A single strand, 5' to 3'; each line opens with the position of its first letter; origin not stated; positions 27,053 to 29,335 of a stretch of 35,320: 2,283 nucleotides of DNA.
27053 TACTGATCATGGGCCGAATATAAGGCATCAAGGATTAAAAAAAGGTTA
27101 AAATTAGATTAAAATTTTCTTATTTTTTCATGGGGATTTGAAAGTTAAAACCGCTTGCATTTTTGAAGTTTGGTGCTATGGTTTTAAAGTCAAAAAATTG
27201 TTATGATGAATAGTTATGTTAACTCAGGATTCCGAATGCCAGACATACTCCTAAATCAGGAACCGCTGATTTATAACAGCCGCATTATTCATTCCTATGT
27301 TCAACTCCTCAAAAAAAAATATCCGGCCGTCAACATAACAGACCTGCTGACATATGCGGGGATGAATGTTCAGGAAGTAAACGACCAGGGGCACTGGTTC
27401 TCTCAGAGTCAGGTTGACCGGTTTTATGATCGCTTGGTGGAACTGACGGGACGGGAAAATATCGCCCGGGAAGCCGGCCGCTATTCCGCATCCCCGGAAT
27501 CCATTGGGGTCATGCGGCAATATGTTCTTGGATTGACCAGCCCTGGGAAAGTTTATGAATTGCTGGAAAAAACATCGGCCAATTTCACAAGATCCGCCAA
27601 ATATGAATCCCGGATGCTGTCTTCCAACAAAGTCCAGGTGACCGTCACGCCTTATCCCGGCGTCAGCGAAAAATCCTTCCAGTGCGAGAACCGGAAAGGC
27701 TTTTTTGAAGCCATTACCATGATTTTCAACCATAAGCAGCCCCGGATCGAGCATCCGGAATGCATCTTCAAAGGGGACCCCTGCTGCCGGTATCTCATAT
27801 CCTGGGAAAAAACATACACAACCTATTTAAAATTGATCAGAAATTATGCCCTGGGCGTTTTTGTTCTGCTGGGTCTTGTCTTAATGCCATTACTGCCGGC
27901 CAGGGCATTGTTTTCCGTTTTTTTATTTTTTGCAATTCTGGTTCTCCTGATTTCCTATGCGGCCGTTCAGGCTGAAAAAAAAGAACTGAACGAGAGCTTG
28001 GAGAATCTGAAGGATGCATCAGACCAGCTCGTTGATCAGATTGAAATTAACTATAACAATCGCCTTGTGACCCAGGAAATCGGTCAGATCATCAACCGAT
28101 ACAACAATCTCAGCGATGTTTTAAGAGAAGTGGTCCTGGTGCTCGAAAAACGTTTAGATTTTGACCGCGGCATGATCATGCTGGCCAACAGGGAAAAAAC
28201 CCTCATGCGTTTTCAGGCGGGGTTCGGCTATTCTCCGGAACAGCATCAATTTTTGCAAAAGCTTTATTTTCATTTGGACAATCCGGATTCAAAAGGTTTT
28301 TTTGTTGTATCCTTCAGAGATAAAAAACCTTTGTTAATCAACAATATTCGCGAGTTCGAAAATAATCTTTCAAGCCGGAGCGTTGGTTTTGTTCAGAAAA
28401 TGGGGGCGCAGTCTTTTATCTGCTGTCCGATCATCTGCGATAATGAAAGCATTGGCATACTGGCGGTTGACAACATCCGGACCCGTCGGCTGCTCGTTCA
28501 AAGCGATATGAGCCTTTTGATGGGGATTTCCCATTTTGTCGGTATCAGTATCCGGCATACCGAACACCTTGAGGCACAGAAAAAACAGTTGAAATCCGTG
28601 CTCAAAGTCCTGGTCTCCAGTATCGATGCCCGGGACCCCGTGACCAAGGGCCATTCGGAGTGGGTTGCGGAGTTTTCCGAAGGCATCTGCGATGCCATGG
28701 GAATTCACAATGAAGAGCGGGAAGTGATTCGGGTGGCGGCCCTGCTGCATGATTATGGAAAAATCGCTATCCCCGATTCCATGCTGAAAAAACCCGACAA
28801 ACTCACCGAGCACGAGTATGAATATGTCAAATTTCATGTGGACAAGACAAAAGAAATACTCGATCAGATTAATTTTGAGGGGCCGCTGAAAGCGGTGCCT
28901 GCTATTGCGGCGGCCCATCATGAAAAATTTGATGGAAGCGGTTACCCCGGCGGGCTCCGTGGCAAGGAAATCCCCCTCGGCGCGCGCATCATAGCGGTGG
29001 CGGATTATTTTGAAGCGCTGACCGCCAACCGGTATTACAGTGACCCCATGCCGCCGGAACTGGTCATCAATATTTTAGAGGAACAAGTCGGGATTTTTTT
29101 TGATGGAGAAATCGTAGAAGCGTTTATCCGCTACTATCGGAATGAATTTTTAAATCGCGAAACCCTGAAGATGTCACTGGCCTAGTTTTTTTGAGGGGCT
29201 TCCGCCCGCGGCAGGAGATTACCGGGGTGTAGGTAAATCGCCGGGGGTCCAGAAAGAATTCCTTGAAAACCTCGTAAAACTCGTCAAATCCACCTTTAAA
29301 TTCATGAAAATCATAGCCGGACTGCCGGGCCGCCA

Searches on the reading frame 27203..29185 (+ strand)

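Call 68: search_protein_families(library=pfam, proteins=[window:27203-29185:+], max_evalue=0.00001)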
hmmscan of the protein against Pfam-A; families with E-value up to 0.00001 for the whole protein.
window:27203-29185:+ (660 aa): 4 families
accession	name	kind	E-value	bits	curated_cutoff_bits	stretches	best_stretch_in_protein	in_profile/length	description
PF13487.12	HD_5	-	3.8e-39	134.6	27.2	1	469-636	2-169/170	HD domain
PF01966.28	HD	-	1.8e-21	77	22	1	483-605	3-115/116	HD domain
PF01590.32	GAF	-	1.6e-12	48.5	22.4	1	302-450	1-133/133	GAF domain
PF13185.12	GAF_2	-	3.2e-08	34.3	28.6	1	302-450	3-135/136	GAF domain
